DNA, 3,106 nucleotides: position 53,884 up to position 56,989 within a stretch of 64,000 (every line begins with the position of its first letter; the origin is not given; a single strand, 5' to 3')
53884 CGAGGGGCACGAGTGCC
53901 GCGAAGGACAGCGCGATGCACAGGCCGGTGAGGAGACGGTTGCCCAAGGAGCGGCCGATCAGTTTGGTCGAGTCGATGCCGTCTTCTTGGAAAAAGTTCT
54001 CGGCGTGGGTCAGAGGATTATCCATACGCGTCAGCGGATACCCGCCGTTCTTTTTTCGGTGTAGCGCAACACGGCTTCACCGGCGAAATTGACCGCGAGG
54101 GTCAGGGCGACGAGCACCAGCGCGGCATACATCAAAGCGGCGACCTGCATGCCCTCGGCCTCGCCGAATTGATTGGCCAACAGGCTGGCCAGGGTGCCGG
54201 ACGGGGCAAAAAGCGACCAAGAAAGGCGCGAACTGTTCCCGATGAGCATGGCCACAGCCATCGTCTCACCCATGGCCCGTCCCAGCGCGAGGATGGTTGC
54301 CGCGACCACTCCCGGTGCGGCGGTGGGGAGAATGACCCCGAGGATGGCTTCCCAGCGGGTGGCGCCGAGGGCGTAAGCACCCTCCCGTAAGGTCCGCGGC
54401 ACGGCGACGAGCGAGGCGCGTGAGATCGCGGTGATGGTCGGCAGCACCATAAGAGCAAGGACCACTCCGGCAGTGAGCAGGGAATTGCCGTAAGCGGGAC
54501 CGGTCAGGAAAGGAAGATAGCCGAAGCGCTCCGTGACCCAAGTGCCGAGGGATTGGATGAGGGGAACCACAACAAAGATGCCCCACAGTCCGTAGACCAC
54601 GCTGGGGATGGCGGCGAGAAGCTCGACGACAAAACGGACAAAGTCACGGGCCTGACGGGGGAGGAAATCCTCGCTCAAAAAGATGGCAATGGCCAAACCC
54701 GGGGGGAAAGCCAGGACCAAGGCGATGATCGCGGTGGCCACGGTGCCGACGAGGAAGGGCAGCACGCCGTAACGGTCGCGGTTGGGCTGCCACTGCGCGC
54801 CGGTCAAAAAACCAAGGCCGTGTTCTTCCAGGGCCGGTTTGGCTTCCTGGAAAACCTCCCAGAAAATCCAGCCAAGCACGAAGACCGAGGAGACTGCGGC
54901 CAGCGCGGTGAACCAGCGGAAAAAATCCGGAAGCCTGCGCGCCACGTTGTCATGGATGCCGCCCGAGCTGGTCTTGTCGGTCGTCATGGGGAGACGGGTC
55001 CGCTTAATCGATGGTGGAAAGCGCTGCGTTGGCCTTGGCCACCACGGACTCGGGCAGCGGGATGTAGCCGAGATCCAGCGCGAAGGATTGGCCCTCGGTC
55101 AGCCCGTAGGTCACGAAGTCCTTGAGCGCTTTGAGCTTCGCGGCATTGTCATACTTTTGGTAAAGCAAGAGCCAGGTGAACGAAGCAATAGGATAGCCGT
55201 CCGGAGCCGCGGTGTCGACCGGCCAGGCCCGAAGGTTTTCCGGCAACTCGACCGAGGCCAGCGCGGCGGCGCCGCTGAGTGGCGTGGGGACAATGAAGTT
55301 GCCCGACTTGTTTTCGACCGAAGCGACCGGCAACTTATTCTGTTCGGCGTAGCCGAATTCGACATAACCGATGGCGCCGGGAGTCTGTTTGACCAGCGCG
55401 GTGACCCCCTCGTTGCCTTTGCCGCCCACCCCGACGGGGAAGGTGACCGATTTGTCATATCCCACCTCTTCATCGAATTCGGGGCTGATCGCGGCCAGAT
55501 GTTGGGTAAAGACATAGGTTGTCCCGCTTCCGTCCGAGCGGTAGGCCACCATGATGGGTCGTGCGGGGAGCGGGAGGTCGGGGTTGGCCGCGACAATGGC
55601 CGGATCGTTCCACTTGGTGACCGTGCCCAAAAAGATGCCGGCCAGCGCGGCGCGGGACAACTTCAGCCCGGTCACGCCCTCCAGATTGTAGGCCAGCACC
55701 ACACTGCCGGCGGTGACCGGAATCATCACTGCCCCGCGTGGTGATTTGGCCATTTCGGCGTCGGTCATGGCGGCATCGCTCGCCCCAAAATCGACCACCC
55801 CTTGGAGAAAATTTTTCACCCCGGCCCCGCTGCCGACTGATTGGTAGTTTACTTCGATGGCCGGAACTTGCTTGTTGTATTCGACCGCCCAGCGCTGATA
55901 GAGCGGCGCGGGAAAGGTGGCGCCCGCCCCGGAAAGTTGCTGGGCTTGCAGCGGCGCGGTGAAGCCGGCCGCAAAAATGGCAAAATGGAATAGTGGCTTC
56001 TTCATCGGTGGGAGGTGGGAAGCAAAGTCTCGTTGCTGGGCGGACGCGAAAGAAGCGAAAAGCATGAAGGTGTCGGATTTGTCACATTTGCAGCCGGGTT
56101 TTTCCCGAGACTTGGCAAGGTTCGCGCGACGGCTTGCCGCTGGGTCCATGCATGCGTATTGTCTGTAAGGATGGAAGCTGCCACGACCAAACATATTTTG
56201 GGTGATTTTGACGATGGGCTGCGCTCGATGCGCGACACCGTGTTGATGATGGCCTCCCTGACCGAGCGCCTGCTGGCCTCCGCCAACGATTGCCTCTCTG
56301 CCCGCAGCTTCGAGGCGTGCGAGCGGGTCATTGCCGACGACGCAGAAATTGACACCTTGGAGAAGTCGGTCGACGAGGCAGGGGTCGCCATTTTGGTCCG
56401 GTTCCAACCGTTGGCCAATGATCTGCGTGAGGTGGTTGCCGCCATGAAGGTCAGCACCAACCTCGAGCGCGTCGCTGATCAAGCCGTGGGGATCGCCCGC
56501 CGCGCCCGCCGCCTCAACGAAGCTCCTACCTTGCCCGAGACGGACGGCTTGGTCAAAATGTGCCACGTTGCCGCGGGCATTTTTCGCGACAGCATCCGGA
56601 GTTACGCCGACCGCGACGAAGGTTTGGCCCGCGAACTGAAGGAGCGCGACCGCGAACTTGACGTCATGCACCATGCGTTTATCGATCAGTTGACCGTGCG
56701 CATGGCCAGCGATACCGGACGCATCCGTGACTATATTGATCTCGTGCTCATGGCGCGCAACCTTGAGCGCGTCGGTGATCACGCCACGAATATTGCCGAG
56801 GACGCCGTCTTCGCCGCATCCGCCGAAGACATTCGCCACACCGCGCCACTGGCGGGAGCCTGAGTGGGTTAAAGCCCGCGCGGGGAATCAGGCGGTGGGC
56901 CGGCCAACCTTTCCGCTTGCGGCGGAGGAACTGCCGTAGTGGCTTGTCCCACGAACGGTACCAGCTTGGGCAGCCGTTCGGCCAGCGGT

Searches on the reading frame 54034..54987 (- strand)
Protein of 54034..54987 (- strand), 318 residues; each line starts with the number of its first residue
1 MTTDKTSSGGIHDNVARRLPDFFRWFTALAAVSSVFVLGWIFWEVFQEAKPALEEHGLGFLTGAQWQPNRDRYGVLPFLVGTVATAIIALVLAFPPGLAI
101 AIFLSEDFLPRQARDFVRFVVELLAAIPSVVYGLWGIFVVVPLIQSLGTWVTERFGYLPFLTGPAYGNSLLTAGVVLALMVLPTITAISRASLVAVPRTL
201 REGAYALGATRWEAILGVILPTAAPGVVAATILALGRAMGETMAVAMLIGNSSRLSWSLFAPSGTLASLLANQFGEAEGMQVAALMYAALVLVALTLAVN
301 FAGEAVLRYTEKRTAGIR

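Call 65: search_protein_families(library=pfam, proteins=[window:54034-54987:-], max_evalue=0.01)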
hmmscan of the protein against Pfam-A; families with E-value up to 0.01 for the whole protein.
window:54034-54987:- (318 aa): 1 family
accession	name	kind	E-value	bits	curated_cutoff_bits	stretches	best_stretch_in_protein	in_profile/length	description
PF00528.27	BPD_transp_1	-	8.9e-17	61.8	26.4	1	98-314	2-182/184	Binding-protein-dependent transport system inner membrane component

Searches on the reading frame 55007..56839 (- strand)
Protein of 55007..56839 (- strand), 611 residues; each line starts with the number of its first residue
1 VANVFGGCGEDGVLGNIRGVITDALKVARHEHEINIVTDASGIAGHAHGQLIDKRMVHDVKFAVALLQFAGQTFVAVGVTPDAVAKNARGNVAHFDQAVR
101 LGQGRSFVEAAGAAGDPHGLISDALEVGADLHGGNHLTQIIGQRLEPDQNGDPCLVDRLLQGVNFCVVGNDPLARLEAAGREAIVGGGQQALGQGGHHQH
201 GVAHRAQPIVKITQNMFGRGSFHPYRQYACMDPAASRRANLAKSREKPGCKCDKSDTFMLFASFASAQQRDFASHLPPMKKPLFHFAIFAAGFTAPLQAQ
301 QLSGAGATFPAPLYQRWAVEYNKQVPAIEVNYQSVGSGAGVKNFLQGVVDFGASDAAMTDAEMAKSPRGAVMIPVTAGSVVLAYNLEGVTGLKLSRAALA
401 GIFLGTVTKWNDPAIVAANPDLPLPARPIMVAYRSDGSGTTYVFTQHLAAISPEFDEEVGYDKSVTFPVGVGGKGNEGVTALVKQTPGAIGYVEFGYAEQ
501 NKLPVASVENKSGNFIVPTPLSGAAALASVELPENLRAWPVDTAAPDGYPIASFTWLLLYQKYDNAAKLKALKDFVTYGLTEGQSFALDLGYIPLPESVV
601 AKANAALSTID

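Call 65: search_protein_families(library=pfam, proteins=[window:55007-56839:-], max_evalue=0.01)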
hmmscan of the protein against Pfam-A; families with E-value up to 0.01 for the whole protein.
window:55007-56839:- (611 aa): 3 families
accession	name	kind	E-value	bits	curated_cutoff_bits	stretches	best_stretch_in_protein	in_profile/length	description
PF12849.12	PBP_like_2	-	6.3e-45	154.4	27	1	299-578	9-262/267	PBP superfamily domain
PF01547.30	SBP_bac_1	-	2.1e-20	74.4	26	1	303-583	5-304/307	Bacterial extracellular solute-binding protein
PF12727.12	PBP_like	-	4e-05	23.3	27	1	320-453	3-120/193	PBP superfamily domain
